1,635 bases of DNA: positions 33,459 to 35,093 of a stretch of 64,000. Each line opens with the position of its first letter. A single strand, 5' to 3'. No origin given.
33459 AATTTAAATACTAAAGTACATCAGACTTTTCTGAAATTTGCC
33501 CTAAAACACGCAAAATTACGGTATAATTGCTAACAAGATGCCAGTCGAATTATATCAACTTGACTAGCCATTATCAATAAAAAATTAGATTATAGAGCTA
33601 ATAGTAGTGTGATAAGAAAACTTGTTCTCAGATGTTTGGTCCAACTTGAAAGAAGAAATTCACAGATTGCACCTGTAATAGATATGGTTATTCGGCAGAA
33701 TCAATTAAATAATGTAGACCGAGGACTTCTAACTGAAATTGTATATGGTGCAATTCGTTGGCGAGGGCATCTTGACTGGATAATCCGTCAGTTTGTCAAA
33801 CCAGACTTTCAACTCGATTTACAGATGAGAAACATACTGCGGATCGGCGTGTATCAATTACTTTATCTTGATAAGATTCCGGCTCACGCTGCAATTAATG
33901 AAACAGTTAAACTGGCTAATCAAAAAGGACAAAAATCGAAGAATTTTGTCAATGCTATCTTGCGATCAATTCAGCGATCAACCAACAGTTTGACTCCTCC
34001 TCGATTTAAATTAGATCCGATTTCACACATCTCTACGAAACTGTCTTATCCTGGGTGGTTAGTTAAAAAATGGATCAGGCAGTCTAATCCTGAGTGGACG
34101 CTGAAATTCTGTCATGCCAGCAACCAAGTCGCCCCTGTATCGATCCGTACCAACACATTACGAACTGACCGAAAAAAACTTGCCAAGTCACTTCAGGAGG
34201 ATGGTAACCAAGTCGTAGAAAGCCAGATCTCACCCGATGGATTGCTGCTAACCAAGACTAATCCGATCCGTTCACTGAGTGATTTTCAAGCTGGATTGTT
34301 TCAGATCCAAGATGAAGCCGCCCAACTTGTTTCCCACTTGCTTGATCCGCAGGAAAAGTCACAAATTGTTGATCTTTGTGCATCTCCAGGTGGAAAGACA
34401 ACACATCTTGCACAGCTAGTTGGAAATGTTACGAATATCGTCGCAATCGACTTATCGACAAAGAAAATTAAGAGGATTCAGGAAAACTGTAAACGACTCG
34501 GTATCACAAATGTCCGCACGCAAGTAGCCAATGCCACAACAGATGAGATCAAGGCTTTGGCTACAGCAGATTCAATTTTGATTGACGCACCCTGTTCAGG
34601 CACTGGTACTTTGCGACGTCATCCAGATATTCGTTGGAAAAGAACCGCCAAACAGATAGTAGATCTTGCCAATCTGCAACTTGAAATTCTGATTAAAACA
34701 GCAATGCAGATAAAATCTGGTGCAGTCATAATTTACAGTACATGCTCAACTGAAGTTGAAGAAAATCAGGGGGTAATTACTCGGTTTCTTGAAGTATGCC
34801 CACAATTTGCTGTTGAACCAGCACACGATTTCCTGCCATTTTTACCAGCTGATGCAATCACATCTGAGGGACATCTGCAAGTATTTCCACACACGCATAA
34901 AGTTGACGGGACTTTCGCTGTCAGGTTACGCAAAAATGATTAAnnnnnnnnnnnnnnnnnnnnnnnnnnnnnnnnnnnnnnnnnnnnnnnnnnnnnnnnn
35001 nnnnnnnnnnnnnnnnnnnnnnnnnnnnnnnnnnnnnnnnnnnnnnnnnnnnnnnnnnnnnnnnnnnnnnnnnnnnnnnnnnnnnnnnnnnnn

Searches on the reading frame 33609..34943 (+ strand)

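Call 94: search_protein_families(library=pfam, proteins=[window:33609-34943:+], max_evalue=0.001)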
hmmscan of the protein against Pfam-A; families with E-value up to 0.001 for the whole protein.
window:33609-34943:+ (444 aa): 9 families
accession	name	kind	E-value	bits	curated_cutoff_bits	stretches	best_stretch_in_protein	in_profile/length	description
PF01189.24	Methyltr_RsmB-F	-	1.8e-55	188.2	27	1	244-440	3-198/199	16S rRNA methyltransferase RsmB/F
PF01029.23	NusB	-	7.8e-32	110.9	23.1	1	3-123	4-133/133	NusB family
PF22458.1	RsmF-B_ferredox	-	2.8e-16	59.9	27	1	147-220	1-73/74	Methyltr_RsmF/B-like, ferredoxin-like domain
PF13847.12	Methyltransf_31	-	6.8e-08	32.7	27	1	250-381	4-114/145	Methyltransferase domain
PF01728.25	FtsJ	-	7.3e-08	33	24.1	1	244-362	18-126/181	FtsJ-like methyltransferase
PF13649.12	Methyltransf_25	-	6.1e-06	27.3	27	1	253-313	1-59/97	Methyltransferase domain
PF01209.24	Ubie_methyltran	-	5.2e-05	23.1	20.1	1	239-323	37-120/233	ubiE/COQ5 methyltransferase family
PF09445.16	Methyltransf_15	-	0.00015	21.8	22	1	252-332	3-84/165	RNA cap guanine-N2 methyltransferase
PF17125.10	Methyltr_RsmF_N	-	0.00045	21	34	1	166-235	19-85/86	N-terminal domain of 16S rRNA methyltransferase RsmF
